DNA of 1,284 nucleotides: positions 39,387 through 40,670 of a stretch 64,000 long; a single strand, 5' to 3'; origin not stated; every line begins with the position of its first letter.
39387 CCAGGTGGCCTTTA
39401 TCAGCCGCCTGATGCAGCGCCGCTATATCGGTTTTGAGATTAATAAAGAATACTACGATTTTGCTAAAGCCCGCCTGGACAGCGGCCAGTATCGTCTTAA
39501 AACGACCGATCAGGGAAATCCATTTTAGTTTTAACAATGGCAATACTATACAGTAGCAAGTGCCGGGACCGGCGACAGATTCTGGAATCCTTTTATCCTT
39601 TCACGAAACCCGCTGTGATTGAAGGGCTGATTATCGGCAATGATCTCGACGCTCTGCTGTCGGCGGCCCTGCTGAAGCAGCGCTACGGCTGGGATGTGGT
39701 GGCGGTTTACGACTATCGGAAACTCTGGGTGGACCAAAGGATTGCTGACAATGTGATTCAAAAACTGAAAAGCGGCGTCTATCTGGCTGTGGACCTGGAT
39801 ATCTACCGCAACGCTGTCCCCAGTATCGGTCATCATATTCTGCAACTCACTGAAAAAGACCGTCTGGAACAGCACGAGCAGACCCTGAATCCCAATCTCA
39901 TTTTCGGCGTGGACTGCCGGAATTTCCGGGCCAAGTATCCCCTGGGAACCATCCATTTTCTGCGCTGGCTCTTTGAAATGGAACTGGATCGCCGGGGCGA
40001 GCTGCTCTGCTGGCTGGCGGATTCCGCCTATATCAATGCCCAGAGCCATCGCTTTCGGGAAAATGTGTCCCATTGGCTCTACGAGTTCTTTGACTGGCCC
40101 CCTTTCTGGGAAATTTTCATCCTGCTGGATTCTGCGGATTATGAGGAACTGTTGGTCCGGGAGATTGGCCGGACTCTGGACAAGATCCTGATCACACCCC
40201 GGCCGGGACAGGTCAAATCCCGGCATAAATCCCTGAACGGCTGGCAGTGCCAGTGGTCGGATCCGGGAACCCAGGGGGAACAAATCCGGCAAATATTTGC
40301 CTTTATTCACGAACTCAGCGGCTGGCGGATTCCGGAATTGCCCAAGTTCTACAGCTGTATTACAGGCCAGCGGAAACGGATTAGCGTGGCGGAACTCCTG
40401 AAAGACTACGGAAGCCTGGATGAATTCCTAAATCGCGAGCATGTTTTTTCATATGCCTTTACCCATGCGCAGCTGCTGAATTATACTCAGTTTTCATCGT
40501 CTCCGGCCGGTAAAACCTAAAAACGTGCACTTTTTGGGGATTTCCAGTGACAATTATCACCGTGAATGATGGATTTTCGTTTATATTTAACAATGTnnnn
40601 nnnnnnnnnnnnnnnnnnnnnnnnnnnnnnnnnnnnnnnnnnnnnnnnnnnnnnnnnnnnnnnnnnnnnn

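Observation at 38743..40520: Beta-class DNA methyltransferase with an uncharacterised 327-aa downstream partner. Candidate novel Type II R-M pair or orphan MTase inside a polysaccharide locus.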

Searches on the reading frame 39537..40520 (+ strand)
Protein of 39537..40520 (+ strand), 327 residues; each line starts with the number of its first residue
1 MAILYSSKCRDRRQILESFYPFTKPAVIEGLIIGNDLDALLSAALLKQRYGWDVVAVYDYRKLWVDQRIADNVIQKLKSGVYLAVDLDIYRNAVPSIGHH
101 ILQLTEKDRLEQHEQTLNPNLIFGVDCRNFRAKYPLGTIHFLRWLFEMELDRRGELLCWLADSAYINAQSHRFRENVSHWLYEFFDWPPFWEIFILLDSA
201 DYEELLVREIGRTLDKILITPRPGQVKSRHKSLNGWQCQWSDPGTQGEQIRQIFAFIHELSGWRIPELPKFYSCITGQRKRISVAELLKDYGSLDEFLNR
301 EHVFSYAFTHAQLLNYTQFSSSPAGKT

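Call 3: search_protein_families(library=pfam, proteins=[window:39537-40520:+], max_evalue=0.1)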
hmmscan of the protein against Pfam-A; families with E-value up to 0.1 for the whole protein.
window:39537-40520:+ (327 aa): 0 families

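Call 4: search_protein_families(library=ncbifam, proteins=[window:39537-40520:+], max_evalue=0.1)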
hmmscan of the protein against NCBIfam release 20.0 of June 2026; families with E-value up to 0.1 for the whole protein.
window:39537-40520:+ (327 aa): 0 families

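Call 5: search_protein_families(library=padloc, proteins=[window:39537-40520:+], max_evalue=0.1)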
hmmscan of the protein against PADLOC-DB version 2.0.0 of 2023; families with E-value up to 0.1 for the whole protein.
window:39537-40520:+ (327 aa): 0 families

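Call 6: find_homologous_proteins(query=window:39537-40520:+)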
Query window:39537-40520:+ (327 aa): 217 proteins with E <= 0.001 among 2000 candidates; the best 120 are listed.
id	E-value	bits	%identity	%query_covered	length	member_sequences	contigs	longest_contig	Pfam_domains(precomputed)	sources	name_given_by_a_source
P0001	4.5e-225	764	100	100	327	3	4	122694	-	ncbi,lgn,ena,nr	ncbi:hypothetical protein KJ762_00970 [bacterium]|nr:hypothetical protein [bacterium] MBU1633061.1 h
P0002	1.1e-188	644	84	100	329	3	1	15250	-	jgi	-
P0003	4.7e-186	636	83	100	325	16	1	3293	-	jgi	-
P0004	2.3e-182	624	80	100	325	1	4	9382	-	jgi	-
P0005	1.4e-178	611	80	98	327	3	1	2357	-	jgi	-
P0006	1.6e-174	598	79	98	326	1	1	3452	-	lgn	-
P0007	2.6e-173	594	77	99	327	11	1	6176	-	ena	-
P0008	6.8e-166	569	74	100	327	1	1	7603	-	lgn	-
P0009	7.3e-152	523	68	98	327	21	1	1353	-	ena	-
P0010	2.0e-140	486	62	99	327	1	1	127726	-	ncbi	-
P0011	1.5e-137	476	62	99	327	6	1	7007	-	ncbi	-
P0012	1.8e-134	466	59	100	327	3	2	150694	-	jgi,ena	-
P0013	3.1e-111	390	60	88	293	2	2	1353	-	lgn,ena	-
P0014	2.4e-103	364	50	98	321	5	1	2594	-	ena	-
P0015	1.3e-98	348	49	98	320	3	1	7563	-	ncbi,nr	ncbi:MAG: hypothetical protein L6422_06030 [Candidatus Marinimicrobia bacterium]|nr:hypothetical pro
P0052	7.1e-84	300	46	94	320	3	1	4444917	-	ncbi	-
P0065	2.0e-78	282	43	94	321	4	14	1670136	-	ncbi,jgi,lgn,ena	-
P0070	2.3e-77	278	45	89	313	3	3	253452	-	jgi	-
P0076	9.6e-76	273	44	94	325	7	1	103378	-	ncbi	-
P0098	6.8e-64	234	41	94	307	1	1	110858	-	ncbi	-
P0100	5.1e-62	228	38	96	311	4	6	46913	-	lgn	-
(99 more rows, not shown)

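Call 7: search_solved_structures(query=window:39537-40517:+, max_evalue=10)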
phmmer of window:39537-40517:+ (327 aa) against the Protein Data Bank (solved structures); distinct sequences matched with E-value up to 10: 1.
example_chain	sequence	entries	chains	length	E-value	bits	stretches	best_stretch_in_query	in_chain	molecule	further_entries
7lap_A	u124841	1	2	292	1.7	10.9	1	182-233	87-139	Aminoglycoside N(3)-acetyltransferase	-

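Call 8: search_protein_families(library=phrogs, proteins=[window:39537-40520:+], max_evalue=0.1)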
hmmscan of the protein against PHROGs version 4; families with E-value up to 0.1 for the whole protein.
window:39537-40520:+ (327 aa): 0 families

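Call 10: find_encoding_contigs(protein=P0052, flank=8000, max_places=3)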
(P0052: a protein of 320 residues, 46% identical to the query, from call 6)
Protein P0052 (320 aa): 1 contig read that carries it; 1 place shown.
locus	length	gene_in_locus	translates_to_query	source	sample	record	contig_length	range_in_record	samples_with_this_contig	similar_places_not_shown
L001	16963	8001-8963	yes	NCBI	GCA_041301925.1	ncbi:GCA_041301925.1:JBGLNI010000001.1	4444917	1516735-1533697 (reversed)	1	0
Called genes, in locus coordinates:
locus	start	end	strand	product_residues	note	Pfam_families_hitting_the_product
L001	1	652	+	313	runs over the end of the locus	PF13624:SurA_N_3, PF13623:SurA_N_2, PF13145:Rotamase_2 (weak), PF13616:Rotamase_3, PF00639:Rotamase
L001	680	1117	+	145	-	-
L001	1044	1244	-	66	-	-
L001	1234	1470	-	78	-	PF01954:AF2212-like (weak)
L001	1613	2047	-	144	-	PF01243:PNPOx_N, PF12900:Pyridox_ox_2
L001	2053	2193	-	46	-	PF02897:Peptidase_S9_N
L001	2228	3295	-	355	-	PF00724:Oxidored_FMN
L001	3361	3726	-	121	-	PF00903:Glyoxalase (weak)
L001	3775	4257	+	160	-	PF01967:MoaC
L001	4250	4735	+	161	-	PF08020:DUF1706, PF11716:MDMPI_N, PF12867:DinB_2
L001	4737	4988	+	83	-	PF02597:ThiS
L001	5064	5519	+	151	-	PF02391:MoaE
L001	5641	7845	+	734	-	PF00989:PAS, PF13188:PAS_8 (faint), PF08447:PAS_3 (faint), PF08448:PAS_4 (weak), PF13426:PAS_9, PF08448:PAS_4, PF01590:GAF, PF13185:GAF_2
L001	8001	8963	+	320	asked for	-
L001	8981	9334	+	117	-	-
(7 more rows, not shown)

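Call 11: find_encoding_contigs(protein=P0065, flank=8000, max_places=3)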
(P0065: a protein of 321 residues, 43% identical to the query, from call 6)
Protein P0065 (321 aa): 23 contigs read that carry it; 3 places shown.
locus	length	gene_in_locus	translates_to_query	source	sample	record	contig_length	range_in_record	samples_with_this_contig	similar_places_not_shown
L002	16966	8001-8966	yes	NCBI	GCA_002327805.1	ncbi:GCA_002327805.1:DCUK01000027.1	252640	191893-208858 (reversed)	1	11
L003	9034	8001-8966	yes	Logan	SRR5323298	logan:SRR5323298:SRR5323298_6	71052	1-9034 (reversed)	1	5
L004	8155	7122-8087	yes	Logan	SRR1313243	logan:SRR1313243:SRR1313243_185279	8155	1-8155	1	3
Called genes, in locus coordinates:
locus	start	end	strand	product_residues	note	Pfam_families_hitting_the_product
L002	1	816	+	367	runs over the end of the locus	PF01571:GCV_T, PF08669:GCV_T_C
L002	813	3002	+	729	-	PF13491:FtsK_4TM, PF17854:FtsK_alpha, PF01580:FtsK_SpoIIIE, PF12846:AAA_10 (faint), PF09397:FtsK_gamma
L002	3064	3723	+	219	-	PF03548:LolA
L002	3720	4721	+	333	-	PF03706:LPG_synthase_TM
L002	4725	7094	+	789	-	PF02706:Wzz, PF13807:GNVR, PF01656:CbiA (weak), PF10609:ParA (weak), PF13614:AAA_31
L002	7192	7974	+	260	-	PF01555:N6_N4_Mtase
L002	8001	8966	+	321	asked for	-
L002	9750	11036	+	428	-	PF17820:PDZ_6, PF19238:Radical_SAM_2, PF04459:DUF512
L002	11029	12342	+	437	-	PF00009:GTP_EFTU, PF00025:Arf (faint), PF01926:MMR_HSR1, PF02421:FeoB_N, PF02421:FeoB_N, PF01926:MMR_HSR1, PF00009:GTP_EFTU, PF14714:KH_dom-like, +5 more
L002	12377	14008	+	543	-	PF19527:DUF6055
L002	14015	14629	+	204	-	PF01205:Impact_N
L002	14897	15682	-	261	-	PF01503:PRA-PH (faint), PF03819:MazG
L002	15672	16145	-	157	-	PF02130:YbeY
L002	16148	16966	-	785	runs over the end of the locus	PF07697:7TMR-HDED, PF07698:7TM-7TMR_HD, PF01966:HD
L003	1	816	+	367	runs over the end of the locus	PF01571:GCV_T, PF08669:GCV_T_C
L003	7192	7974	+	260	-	PF01555:N6_N4_Mtase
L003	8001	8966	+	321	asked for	-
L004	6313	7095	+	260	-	PF01555:N6_N4_Mtase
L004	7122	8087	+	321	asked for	-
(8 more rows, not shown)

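Call 15: find_encoding_contigs(protein=P0076, flank=6000, max_places=2)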
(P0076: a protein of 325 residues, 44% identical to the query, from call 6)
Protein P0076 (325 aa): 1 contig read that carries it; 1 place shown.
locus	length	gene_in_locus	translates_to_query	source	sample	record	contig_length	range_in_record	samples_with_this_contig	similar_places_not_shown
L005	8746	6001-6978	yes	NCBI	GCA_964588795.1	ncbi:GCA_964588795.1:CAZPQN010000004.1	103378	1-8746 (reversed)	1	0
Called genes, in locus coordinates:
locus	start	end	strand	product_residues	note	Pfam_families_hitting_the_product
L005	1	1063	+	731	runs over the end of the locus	PF13491:FtsK_4TM, PF17854:FtsK_alpha, PF01580:FtsK_SpoIIIE, PF09397:FtsK_gamma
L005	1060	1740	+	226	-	PF03548:LolA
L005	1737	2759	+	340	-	PF03706:LPG_synthase_TM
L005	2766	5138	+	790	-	PF02706:Wzz, PF13807:GNVR, PF01656:CbiA (weak), PF10609:ParA, PF13614:AAA_31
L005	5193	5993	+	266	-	PF01555:N6_N4_Mtase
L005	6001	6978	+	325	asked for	-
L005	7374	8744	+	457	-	?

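Call 16: find_encoding_contigs(protein=P0098, flank=6000, max_places=2)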
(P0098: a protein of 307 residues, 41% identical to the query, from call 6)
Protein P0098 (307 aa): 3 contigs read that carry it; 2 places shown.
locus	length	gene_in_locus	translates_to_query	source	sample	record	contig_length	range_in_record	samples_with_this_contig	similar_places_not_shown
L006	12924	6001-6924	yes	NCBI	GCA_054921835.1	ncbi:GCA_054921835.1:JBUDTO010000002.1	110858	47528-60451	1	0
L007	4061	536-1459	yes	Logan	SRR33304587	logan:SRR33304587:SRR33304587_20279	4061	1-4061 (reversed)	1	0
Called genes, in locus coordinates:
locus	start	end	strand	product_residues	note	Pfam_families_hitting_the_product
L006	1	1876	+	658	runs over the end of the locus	-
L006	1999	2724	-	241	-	-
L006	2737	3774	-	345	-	-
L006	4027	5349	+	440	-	PF01966:HD (faint), PF13286:HD_assoc (faint)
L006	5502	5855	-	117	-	-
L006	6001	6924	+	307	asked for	-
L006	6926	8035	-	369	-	PF02585:PIG-L, PF18962:Por_Secre_tail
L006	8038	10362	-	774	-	PF07494:Reg_prop (faint)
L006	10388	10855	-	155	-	PF00885:DMRL_synthase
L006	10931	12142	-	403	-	PF00926:DHBP_synthase, PF00925:GTP_cyclohydro2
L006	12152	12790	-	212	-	PF00677:Lum_binding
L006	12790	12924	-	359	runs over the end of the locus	PF00383:dCMP_cyt_deam_1, PF14437:MafB19-deam, PF01872:RibD_C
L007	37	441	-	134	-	-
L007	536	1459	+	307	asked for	-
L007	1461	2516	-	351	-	PF02585:PIG-L, PF18962:Por_Secre_tail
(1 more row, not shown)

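Call 17: find_encoding_contigs(protein=P0070, flank=6000, max_places=2)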
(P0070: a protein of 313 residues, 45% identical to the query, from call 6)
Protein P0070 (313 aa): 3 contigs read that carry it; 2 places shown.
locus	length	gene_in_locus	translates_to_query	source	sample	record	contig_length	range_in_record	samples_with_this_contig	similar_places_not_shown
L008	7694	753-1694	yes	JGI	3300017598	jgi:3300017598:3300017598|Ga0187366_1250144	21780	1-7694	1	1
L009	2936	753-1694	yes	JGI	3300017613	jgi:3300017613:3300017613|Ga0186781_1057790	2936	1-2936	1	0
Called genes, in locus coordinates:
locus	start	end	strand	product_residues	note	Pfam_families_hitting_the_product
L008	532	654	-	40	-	-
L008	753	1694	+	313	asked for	-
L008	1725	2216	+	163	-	PF09055:Sod_Ni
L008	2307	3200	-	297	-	PF03547:Mem_trans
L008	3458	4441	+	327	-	PF02470:MlaD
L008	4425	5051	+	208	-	PF03886:ABC_trans_aux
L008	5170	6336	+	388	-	PF01740:STAS (weak), PF02405:MlaE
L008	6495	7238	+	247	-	PF00005:ABC_tran, PF02463:SMC_N (faint), PF13304:AAA_21 (faint)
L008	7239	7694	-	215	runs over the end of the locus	PF13568:OMP_b-brl_2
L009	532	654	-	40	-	-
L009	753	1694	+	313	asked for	-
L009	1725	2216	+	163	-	PF09055:Sod_Ni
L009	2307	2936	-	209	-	?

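Call 18: find_encoding_contigs(protein=P0100, flank=6000, max_places=2)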
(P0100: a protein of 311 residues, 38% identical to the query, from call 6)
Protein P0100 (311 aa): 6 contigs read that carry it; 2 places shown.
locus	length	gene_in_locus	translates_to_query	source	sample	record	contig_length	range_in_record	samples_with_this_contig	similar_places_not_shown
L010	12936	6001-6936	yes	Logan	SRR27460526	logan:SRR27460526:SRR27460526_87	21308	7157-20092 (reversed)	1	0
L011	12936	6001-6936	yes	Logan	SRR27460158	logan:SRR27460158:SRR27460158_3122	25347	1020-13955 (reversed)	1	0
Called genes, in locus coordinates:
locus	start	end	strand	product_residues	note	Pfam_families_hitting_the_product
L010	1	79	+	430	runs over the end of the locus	?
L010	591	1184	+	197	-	PF19841:GldN (weak)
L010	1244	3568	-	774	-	PF00515:TPR_1 (faint), PF07719:TPR_2 (faint), PF13176:TPR_7 (faint), PF14938:SNAP, PF13424:TPR_12, PF17874:TPR_MalT (weak), PF13424:TPR_12, PF00211:Guanylate_cyc, +1 more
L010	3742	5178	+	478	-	PF13231:PMT_2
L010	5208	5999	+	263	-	PF01555:N6_N4_Mtase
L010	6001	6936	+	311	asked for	-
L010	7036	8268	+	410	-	PF00202:Aminotran_3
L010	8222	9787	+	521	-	-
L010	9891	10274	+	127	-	PF00581:Rhodanese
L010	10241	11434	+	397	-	PF22020:RlmL_1st, PF02926:THUMP, PF01170:UPF0020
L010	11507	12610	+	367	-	PF03372:Exo_endo_phos (weak), PF19580:Exo_endo_phos_3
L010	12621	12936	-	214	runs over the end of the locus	PF01738:DLH (weak), PF02230:Abhydrolase_2, PF03959:FSH1, PF00561:Abhydrolase_1, PF12697:Abhydrolase_6, PF12146:Hydrolase_4 (weak)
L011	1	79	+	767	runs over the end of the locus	PF18911:PKD_4, PF00801:PKD, PF18962:Por_Secre_tail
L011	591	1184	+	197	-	PF19841:GldN (weak)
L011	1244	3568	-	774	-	PF00515:TPR_1 (faint), PF07719:TPR_2 (faint), PF13176:TPR_7 (faint), PF14938:SNAP (weak), PF13424:TPR_12, PF17874:TPR_MalT (weak), PF13424:TPR_12, PF00211:Guanylate_cyc, +1 more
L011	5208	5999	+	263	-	PF01555:N6_N4_Mtase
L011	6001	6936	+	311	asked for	-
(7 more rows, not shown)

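Call 19: find_related_loci(query=A1, collection=genome_contigs, flank=6000)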
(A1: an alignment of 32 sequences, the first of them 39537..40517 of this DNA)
Query A1 (327 aa) in genome_contigs; peptide patterns used: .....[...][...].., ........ (x = any residue, [..] = any of these).
119 stretches matched a pattern; 105 encode a relative of the query (tblastn E <= 1e-3); the best 80 are kept; 80 distinct loci.
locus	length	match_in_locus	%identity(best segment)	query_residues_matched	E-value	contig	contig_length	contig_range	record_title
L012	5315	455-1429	77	1-327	3e-169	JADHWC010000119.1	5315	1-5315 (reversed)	MAG: Candidatus Neomarinimicrobiota bacterium isolate BS750m-G17 BS-750m-C33355, whole genome shotgun sequence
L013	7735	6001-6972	75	1-324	1e-159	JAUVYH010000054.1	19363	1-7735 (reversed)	MAG: Candidatus Neomarinimicrobiota bacterium isolate CSMAG_1237 CSMAG_1237_k141_1517148_length_19363_cov_7.1639, whole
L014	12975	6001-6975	62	1-325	5e-141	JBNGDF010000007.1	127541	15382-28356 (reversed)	MAG: Fidelibacterota bacterium isolate E05-020 bin82.fa-7, whole genome shotgun sequence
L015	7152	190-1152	69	1-321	1e-137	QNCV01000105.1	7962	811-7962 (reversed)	MAG: Candidatus Neomarinimicrobiota bacterium isolate B118_G9 B118_Guay9_scaffold_13452, whole genome shotgun sequence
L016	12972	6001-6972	62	1-324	2e-135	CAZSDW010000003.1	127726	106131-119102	MAG TPA_asm: uncultured bacterium isolate SRP214966_co4_6 genome assembly, contig: NODE_17_length_127726_cov_7.881837, w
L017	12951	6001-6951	47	1-317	7e-97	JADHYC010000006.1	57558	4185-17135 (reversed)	MAG: Candidatus Neomarinimicrobiota bacterium isolate BS750m-G69 BS-750m-C352, whole genome shotgun sequence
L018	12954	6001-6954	46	1-318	8e-95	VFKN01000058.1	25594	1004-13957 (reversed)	MAG: Anaerolineaceae bacterium isolate Bin_61_3 c_000001876023, whole genome shotgun sequence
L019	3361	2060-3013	48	1-320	1e-95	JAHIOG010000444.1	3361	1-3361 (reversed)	MAG: bacterium isolate KR13_S3.mb.119 KR13_S3.mb.119_k141_415846, whole genome shotgun sequence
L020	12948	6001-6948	46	3-318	3e-91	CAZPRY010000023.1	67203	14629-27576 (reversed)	MAG TPA_asm: uncultured bacterium isolate SRP178699_co1_642 genome assembly, contig: NODE_327_length_67203_cov_8.992926,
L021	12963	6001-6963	46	1-320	9e-91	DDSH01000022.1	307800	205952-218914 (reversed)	MAG TPA_asm: Anaerolineales bacterium UBA2395 UBA2395_contig_116, whole genome shotgun sequence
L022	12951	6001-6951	44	1-317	7e-89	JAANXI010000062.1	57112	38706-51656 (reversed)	MAG: Candidatus Neomarinimicrobiota bacterium isolate SuakinDeep_MAGBODY_4 MAGBODY4_62, whole genome shotgun sequence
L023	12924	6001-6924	47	10-318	6e-89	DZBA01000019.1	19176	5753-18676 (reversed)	MAG TPA_asm: Anaerolinea thermophila isolate SulCav_PC08_66_51_18 SulCav_PC08-66_2116_length_19176_cov_10.769939, whole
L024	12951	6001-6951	47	1-317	1e-87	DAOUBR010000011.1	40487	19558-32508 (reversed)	MAG TPA_asm: Anaerolineales bacterium isolate H71_742 k91_27401, whole genome shotgun sequence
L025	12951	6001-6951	46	1-317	3e-86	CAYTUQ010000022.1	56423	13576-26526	MAG TPA_asm: uncultured bacterium isolate binchicken_co262_234 genome assembly, contig: NODE_383_length_56423_cov_24.946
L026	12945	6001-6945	45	1-318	1e-81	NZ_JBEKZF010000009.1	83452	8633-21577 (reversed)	MAG: Methanoregula sp. isolate SPRUCE 692 SPRUCE_692_9, whole genome shotgun sequence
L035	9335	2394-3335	42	8-319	7e-75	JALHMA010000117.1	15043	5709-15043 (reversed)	MAG: Saprospiraceae bacterium isolate Bin_28_2_sub c_000000015422, whole genome shotgun sequence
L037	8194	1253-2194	41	6-322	8e-74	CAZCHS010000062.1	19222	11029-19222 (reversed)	MAG TPA_asm: uncultured bacterium isolate SRP252850_co1_381 genome assembly, contig: NODE_5190_length_19222_cov_11.71409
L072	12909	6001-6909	37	31-317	2e-44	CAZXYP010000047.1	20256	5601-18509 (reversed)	MAG TPA_asm: uncultured Anaerolineales bacterium isolate binchicken_co107_231 genome assembly, contig: NODE_6569_length_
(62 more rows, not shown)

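Call 22: predict_structure(alignment_id=A1)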
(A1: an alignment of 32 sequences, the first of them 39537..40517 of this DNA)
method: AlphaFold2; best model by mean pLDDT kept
length: 327 residues; sequences in the alignment: 32
mean_pLDDT: 93.3   pTM: 0.92
mean pLDDT of the five models: 93.3, 92.8, 92.6, 92.7, 91.5
residues with pLDDT >= 90: 295; 70-90: 18; 50-70: 8; < 50: 6
segments of 3 or more residues with pLDDT < 50: 322-327
pLDDT, mean of each block of 10 residues (from residue 1): 88 97 98 97 99 97 95 93 97 96 93 95 95 97 98 95 94 96 95 95 95 86 77 87 94 98 98 95 98 96 94 92 45
secondary structure, 60 per line:
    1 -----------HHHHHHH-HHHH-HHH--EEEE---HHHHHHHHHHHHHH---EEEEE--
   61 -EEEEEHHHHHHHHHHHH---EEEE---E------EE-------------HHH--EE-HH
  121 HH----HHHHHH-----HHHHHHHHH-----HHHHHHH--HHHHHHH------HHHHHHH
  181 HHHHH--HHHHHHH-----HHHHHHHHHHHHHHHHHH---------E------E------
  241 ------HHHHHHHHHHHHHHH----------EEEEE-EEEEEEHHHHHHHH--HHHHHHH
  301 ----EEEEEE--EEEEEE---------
elements in order: H12-18 H20-23 E30-33 H37-50 E54-58 E62-66 H67-78 E82-85 H119-122 H127-132 H138-146 H152-158 H161-167 H174-185 H188-194 H200-217 H247-261 E272-276 E278-283 H284-291 H294-300 E305-310 E313-318
